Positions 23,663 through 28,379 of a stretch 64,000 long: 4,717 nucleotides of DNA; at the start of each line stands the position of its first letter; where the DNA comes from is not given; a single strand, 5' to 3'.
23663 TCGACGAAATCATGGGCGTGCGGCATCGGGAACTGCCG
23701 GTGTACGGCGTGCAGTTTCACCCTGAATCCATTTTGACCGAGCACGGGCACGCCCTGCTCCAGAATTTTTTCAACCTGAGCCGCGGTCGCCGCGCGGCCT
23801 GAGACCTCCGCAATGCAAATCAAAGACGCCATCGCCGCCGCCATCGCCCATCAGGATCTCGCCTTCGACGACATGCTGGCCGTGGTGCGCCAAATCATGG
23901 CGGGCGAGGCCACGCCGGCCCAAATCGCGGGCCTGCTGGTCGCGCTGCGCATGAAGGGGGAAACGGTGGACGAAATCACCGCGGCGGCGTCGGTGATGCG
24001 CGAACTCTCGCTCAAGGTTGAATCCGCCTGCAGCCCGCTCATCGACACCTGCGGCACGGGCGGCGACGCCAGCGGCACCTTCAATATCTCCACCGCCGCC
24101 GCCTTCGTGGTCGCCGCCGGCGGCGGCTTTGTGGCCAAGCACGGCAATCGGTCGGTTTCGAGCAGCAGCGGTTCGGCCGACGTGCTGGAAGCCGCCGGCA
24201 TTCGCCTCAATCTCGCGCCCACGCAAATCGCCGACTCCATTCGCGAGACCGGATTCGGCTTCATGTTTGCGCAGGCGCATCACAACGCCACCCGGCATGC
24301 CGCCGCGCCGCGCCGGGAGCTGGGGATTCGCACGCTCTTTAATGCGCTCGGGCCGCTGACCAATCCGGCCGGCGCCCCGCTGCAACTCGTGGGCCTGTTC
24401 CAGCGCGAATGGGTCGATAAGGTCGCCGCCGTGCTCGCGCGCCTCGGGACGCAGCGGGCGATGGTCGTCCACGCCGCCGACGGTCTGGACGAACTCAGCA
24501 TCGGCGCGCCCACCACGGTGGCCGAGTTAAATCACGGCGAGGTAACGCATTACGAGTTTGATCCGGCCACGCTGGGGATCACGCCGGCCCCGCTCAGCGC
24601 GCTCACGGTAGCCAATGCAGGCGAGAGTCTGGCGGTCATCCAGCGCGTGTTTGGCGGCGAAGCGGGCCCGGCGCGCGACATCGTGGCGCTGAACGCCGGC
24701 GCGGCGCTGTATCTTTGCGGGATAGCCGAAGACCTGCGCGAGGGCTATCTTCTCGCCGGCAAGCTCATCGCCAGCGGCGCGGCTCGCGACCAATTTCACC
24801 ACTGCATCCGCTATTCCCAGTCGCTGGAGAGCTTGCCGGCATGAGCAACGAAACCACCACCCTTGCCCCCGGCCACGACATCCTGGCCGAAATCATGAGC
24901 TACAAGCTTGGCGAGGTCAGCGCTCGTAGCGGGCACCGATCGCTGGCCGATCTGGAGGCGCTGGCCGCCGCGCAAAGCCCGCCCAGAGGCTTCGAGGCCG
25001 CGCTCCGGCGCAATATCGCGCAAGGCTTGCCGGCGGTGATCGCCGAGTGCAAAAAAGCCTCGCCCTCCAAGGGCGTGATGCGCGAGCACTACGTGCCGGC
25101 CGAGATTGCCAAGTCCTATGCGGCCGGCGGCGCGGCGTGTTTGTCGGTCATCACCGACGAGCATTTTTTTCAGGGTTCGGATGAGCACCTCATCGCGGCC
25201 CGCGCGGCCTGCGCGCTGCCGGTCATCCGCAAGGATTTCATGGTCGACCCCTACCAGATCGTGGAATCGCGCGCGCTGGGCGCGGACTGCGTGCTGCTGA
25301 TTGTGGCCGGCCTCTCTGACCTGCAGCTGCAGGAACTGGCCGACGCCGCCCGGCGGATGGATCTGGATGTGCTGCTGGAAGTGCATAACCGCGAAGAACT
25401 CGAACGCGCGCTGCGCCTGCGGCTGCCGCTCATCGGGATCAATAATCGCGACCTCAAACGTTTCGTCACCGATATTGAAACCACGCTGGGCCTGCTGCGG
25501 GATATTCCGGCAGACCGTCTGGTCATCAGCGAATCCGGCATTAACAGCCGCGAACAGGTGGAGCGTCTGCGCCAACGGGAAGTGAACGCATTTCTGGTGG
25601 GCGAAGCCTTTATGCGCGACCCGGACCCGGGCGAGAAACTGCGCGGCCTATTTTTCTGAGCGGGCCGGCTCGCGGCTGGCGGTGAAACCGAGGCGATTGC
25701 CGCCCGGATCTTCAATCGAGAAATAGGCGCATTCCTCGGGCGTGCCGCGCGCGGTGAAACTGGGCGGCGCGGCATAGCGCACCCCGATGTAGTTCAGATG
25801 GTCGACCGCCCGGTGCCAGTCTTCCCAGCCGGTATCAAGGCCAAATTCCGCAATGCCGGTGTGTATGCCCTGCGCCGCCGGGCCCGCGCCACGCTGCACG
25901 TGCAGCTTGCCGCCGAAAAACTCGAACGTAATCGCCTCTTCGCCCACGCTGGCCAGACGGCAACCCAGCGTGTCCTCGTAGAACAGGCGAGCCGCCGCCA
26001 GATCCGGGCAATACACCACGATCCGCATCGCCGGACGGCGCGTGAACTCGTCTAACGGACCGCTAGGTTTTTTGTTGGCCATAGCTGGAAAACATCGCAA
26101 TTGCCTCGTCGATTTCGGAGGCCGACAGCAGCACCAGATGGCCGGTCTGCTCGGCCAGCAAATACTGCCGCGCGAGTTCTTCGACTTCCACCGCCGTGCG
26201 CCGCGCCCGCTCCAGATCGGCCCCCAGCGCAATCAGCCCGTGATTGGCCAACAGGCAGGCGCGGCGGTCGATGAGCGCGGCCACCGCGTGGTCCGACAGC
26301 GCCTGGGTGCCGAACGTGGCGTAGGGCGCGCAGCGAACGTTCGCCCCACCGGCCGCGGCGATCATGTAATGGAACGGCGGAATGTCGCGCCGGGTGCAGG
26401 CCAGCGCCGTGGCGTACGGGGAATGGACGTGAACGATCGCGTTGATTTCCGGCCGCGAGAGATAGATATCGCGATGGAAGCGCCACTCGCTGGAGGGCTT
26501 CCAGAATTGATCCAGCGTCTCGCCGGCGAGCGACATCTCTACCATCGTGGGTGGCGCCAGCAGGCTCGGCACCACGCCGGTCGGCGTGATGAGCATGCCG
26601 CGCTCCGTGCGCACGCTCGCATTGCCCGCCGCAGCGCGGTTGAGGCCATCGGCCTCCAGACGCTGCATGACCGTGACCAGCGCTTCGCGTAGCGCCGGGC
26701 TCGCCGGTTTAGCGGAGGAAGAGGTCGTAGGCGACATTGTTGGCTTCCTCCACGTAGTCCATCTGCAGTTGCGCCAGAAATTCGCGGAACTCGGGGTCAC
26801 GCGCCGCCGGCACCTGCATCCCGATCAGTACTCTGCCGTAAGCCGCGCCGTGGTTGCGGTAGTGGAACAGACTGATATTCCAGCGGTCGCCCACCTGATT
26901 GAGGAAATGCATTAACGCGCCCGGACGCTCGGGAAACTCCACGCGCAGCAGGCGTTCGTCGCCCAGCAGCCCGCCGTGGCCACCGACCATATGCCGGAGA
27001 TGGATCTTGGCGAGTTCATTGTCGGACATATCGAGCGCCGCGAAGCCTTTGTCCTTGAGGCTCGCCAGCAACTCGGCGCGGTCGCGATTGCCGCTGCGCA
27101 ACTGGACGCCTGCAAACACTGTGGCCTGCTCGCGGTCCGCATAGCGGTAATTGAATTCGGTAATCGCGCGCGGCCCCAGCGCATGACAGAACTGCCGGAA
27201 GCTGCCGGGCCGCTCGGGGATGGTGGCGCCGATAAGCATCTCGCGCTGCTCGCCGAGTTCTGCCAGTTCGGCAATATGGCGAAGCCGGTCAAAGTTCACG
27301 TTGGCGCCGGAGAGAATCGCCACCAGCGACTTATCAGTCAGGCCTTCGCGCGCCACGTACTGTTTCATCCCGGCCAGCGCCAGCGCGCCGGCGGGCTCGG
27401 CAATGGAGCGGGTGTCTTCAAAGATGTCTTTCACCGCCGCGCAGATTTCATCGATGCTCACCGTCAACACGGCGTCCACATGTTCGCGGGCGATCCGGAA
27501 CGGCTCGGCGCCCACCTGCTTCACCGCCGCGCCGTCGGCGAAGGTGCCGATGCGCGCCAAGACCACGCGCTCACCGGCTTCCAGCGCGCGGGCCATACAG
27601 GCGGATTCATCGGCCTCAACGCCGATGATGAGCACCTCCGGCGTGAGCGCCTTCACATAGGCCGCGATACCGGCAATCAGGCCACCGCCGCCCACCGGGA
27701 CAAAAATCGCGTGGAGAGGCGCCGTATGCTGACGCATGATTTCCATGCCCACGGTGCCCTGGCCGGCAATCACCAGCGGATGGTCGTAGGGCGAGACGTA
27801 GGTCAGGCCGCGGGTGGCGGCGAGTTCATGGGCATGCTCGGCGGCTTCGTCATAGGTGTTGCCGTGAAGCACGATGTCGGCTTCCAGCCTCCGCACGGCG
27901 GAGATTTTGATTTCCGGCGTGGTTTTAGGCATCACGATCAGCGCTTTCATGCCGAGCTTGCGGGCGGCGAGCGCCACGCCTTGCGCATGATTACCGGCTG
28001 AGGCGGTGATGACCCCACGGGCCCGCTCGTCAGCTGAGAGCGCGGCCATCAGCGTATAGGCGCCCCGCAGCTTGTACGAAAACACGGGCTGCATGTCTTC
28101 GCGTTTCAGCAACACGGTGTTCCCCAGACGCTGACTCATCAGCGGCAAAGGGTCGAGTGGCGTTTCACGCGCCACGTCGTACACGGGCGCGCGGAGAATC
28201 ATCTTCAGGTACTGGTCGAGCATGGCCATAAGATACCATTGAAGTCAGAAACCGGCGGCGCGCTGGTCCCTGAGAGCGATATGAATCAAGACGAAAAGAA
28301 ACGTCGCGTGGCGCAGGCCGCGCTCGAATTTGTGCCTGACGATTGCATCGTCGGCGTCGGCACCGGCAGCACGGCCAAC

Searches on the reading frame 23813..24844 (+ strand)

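Call 74: search_protein_families(library=pfam, proteins=[window:23813-24844:+], max_evalue=0.00001)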
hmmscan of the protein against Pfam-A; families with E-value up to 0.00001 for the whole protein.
window:23813-24844:+ (343 aa): 2 families
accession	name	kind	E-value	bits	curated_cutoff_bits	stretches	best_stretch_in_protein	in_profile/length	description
PF00591.27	Glycos_transf_3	-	1.7e-88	297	27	1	75-324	3-252/253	Glycosyl transferase family, a/b domain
PF02885.22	Glycos_trans_3N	-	2.6e-21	75.6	26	1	4-65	1-62/63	Glycosyl transferase family, helical bundle domain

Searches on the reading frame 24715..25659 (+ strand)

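Call 74: search_protein_families(library=pfam, proteins=[window:24715-25659:+], max_evalue=0.00001)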
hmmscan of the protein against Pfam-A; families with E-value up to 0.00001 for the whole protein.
window:24715-25659:+ (314 aa): 1 family
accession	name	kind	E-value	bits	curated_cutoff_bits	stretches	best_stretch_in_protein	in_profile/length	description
PF00218.27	IGPS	-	1.1e-91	307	27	1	57-310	1-252/254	Indole-3-glycerol phosphate synthase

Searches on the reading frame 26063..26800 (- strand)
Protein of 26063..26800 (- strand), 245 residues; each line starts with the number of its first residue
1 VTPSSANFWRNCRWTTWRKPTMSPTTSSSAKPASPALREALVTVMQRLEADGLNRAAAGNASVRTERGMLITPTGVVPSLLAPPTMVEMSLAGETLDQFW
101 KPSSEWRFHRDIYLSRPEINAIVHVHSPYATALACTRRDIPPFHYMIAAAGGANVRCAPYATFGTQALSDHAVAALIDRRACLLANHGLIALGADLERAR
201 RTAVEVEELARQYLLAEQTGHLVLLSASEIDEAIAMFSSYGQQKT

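Call 74: search_protein_families(library=pfam, proteins=[window:26063-26800:-], max_evalue=0.00001)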
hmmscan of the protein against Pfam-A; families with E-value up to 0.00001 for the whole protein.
window:26063-26800:- (245 aa): 1 family
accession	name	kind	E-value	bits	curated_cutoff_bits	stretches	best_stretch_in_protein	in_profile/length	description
PF00596.27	Aldolase_II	-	1.1e-51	175.8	22.2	1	40-214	2-183/183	Class II Aldolase and Adducin N-terminal domain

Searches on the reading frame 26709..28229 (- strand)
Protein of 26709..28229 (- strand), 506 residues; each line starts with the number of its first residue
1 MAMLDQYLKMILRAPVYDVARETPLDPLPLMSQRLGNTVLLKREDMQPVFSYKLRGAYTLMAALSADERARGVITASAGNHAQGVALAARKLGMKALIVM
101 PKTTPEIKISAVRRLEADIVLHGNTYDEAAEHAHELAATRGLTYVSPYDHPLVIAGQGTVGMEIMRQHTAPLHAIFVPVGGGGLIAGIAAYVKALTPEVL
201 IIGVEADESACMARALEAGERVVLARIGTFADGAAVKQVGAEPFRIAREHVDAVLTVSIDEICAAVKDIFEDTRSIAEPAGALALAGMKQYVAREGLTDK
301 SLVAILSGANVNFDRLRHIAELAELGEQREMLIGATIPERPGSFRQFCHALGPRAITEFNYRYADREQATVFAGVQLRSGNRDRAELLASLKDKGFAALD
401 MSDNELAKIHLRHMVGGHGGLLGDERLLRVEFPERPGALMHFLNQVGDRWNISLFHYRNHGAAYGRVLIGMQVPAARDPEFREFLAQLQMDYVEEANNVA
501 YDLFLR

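Call 74: search_protein_families(library=pfam, proteins=[window:26709-28229:-], max_evalue=0.00001)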
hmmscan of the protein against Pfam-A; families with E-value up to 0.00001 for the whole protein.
window:26709-28229:- (506 aa): 2 families
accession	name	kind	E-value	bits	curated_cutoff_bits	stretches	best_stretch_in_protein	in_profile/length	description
PF00291.31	PALP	-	7e-83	278.8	35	1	20-308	5-295/295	Pyridoxal-phosphate dependent enzyme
PF00585.24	Thr_dehydrat_C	-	1.6e-49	166.1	27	2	423-505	8-91/91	C-terminal regulatory domain of Threonine dehydratase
